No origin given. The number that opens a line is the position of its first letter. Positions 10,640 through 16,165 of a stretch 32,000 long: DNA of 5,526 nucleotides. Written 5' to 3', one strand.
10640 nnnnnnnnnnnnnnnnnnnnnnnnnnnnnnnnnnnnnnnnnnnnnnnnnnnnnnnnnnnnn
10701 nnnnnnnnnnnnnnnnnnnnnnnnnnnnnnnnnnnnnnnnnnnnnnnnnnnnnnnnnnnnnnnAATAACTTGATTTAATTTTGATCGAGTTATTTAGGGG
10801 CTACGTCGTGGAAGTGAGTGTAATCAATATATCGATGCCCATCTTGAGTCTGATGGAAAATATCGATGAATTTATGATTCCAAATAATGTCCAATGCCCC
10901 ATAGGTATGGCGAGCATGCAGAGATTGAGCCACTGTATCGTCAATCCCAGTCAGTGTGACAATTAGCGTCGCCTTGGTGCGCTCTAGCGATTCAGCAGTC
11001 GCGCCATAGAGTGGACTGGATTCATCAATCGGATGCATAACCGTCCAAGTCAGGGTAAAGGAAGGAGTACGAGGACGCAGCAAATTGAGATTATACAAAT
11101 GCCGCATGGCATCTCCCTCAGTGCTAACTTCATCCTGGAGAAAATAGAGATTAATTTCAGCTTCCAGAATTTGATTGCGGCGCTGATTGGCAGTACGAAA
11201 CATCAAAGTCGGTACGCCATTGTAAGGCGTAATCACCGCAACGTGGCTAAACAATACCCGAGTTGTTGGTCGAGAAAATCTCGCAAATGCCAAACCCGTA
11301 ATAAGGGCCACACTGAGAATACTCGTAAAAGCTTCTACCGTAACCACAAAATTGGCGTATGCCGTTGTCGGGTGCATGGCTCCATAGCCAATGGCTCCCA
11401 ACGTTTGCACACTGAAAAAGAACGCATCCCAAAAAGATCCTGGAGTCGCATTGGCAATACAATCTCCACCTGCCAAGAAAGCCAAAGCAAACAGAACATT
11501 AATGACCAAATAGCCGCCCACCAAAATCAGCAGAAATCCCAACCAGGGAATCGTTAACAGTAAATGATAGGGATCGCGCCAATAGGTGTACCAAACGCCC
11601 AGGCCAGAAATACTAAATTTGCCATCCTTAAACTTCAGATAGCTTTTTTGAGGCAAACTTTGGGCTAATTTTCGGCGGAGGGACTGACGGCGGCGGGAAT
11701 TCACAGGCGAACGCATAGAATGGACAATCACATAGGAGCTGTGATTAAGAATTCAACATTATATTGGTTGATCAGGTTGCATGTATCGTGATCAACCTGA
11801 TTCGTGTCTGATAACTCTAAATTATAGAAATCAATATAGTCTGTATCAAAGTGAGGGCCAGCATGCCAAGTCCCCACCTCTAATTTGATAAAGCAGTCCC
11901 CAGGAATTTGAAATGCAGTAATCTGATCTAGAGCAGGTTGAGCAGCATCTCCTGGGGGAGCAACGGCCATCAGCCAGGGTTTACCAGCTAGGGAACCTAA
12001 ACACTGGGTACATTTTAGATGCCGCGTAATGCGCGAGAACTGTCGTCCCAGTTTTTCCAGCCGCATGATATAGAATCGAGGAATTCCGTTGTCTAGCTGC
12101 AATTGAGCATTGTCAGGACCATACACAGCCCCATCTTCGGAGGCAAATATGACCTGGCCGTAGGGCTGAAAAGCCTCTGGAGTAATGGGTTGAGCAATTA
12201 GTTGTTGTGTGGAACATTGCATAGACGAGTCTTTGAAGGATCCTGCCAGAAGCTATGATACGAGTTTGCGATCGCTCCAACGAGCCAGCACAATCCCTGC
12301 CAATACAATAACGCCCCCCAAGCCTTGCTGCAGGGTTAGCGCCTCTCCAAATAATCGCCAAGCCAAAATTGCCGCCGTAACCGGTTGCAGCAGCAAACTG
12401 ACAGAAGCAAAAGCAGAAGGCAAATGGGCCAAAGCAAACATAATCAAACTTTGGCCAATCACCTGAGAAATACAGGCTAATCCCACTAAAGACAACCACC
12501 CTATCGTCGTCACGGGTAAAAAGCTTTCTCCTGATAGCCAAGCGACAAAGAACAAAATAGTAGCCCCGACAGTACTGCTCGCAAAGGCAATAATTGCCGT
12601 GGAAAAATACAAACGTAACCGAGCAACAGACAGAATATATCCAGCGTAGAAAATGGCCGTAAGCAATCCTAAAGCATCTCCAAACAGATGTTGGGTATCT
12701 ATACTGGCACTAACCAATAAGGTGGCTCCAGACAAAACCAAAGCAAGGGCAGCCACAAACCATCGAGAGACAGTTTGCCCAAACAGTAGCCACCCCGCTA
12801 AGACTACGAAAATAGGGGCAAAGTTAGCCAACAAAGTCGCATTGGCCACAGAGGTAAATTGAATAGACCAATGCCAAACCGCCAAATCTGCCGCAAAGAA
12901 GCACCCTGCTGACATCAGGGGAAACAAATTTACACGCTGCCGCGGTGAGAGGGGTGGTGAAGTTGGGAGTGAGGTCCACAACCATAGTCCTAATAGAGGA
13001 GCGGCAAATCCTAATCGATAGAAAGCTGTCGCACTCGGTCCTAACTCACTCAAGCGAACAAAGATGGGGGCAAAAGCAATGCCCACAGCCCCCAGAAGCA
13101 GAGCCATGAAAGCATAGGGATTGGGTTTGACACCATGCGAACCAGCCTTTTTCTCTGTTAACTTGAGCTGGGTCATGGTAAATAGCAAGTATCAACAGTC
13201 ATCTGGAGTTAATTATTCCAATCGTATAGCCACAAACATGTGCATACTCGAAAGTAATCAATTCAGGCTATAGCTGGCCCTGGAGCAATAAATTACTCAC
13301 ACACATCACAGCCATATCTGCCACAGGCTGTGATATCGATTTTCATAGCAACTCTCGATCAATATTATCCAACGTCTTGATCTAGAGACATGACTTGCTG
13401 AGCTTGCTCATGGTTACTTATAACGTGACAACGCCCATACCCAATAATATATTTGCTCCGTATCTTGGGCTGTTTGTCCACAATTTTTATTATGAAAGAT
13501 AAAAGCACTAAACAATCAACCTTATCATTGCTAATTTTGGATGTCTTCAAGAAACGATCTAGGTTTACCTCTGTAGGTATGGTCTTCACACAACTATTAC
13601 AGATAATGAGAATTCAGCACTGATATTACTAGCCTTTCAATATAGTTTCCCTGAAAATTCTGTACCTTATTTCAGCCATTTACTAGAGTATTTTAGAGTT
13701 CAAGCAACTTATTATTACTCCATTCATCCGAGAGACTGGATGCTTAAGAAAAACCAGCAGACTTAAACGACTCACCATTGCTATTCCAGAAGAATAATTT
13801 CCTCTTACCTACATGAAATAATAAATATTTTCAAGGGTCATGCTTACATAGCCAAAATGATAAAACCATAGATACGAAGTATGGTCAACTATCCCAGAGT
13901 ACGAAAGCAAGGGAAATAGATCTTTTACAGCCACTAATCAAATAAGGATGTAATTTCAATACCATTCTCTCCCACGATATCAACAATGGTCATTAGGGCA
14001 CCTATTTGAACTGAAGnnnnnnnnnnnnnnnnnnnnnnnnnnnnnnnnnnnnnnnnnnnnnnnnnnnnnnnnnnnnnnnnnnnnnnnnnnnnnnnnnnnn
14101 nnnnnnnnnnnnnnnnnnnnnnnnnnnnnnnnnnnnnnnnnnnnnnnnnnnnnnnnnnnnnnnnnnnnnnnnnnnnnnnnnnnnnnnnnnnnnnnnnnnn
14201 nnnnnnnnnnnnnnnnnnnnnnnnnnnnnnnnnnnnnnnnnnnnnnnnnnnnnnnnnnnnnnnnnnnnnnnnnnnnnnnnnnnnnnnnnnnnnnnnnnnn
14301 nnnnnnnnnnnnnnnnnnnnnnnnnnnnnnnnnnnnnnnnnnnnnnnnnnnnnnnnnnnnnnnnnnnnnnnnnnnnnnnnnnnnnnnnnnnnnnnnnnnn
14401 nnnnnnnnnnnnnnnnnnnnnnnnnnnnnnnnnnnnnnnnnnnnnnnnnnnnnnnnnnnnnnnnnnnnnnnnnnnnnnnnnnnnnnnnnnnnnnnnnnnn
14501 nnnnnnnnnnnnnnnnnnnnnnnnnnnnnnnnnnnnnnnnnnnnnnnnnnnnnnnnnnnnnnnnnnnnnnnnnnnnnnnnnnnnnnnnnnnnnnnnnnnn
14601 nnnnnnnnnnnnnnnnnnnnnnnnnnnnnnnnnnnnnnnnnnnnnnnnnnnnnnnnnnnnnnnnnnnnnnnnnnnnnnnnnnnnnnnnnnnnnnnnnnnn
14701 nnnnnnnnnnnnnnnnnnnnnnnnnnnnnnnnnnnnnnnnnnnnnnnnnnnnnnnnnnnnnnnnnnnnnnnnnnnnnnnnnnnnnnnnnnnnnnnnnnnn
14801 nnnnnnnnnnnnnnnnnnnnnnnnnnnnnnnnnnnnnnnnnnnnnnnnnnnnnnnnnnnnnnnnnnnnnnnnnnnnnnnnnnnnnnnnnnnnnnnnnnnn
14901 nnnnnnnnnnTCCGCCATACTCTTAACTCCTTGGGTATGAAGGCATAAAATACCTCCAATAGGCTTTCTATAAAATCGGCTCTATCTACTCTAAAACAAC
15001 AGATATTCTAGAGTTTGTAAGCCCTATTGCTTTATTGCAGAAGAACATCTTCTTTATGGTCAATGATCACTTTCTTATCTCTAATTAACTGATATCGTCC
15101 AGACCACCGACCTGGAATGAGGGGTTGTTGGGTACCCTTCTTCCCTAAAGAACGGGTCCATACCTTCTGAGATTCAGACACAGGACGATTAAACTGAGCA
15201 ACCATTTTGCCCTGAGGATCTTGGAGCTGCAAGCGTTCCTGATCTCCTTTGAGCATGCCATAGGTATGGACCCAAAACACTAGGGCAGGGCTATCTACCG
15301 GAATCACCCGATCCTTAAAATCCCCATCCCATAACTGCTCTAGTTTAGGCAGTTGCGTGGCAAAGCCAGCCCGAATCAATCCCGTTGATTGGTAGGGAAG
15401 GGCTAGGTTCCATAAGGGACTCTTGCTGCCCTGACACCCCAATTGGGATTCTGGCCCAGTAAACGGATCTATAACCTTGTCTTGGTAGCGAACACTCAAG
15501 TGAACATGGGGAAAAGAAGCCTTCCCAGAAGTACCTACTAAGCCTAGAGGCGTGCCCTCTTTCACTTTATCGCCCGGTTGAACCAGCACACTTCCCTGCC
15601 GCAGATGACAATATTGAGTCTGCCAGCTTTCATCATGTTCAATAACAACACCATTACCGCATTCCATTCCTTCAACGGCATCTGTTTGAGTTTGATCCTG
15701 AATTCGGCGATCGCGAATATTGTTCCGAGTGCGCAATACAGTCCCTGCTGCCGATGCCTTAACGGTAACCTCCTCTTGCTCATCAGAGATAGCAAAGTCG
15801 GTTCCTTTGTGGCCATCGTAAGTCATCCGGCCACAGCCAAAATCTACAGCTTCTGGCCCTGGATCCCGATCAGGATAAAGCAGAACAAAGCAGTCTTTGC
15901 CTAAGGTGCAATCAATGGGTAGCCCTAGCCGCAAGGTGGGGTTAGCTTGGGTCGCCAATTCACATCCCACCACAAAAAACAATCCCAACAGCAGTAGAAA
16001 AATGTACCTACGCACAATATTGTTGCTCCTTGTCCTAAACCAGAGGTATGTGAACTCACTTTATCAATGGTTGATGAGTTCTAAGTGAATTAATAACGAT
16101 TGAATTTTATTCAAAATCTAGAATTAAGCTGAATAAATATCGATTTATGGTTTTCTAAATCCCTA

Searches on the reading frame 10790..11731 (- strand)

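Call 6: search_protein_families(library=pfam, proteins=[window:10790-11731:-], max_evalue=0.01)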
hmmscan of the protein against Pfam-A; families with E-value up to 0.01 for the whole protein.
window:10790-11731:- (313 aa): 3 families
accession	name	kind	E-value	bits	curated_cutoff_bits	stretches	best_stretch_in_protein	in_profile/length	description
PF17655.7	IRK_C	-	3.5e-28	98.9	22.5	1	159-310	1-156/174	Inward rectifier potassium channel C-terminal domain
PF07885.22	Ion_trans_2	-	1.8e-07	31.4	22.5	1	84-149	16-74/79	Ion channel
PF01007.26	IRK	-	1.5e-05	25.3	22.7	1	90-155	76-141/141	Inward rectifier potassium channel transmembrane domain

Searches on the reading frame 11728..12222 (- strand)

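Call 7: search_protein_families(library=pfam, proteins=[window:11728-12222:-], max_evalue=0.01)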
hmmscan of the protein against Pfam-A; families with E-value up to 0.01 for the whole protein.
window:11728-12222:- (164 aa): 1 family
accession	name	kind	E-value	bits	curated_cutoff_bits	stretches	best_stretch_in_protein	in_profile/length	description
PF04115.18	Ureidogly_lyase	-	4.6e-12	46.3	23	1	6-147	2-152/162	Ureidoglycolate lyase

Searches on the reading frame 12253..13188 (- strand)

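Call 7: search_protein_families(library=pfam, proteins=[window:12253-13188:-], max_evalue=0.01)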
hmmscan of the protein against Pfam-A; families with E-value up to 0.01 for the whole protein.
window:12253-13188:- (311 aa): 2 families
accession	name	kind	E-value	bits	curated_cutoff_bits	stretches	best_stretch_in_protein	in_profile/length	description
PF00892.27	EamA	-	5.1e-30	105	28.2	2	169-302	2-133/135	EamA-like transporter family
PF03151.22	TPT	-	2.6e-05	24.2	30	1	69-157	50-134/291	Triose-phosphate Transporter family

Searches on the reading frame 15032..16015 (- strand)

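Call 7: search_protein_families(library=pfam, proteins=[window:15032-16015:-], max_evalue=0.01)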
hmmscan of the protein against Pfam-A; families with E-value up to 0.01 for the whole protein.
window:15032-16015:- (327 aa): 1 family
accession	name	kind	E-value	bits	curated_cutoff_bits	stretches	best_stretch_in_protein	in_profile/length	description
PF01551.29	Peptidase_M23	-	9.2e-20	71.1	28.7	1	68-184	2-96/96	Peptidase family M23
